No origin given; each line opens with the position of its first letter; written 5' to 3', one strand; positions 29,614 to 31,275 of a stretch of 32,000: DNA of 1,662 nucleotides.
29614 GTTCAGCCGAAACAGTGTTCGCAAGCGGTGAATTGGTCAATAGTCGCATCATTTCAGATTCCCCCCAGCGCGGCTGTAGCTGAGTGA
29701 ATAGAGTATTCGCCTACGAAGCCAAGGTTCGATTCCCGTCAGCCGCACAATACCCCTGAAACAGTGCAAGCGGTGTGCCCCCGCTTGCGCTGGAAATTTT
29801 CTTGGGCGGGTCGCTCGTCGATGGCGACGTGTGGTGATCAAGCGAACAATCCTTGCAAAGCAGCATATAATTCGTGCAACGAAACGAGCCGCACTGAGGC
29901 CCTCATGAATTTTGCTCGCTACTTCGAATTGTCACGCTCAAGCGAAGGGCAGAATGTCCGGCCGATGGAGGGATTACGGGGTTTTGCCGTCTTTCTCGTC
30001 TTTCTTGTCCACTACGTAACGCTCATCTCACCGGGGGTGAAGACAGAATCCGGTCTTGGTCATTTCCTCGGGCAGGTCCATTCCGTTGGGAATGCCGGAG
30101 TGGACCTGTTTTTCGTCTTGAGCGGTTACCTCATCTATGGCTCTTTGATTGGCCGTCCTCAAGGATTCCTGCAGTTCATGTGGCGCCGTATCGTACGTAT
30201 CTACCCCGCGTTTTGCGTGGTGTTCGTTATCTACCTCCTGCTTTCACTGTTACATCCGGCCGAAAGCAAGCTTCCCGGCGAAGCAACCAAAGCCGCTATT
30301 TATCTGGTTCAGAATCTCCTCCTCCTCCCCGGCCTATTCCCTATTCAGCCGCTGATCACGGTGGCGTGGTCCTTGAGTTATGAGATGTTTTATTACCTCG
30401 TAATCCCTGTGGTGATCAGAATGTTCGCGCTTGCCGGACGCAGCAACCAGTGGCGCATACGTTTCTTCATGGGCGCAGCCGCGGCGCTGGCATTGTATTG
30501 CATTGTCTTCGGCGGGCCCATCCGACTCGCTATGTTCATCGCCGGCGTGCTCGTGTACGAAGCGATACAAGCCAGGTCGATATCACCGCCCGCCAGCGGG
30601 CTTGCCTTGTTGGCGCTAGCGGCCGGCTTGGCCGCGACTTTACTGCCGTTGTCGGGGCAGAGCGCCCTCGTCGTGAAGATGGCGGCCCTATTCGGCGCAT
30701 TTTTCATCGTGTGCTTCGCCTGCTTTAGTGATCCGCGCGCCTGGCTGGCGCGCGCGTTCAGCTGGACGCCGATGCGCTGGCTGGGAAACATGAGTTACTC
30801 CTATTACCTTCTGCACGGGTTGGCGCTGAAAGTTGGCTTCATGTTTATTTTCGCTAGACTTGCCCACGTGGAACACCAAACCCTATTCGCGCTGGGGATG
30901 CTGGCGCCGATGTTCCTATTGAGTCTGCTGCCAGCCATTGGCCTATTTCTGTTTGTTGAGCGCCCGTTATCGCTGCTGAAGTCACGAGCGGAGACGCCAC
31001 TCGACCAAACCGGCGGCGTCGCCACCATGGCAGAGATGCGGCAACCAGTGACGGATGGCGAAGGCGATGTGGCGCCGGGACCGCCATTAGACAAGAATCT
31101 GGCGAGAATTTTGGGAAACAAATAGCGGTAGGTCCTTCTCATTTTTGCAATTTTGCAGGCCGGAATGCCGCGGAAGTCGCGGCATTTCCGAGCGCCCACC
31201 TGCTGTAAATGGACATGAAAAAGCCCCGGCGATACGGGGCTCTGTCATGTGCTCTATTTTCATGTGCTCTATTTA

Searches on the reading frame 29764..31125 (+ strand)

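Call 35: search_protein_families(library=pfam, proteins=[window:29764-31125:+], max_evalue=0.001)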
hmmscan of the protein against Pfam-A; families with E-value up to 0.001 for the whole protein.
window:29764-31125:+ (453 aa): 1 family
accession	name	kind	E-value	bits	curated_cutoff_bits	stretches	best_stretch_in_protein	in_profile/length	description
PF01757.29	Acyl_transf_3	-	1e-26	94.2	31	1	69-389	5-323/326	Acyltransferase domain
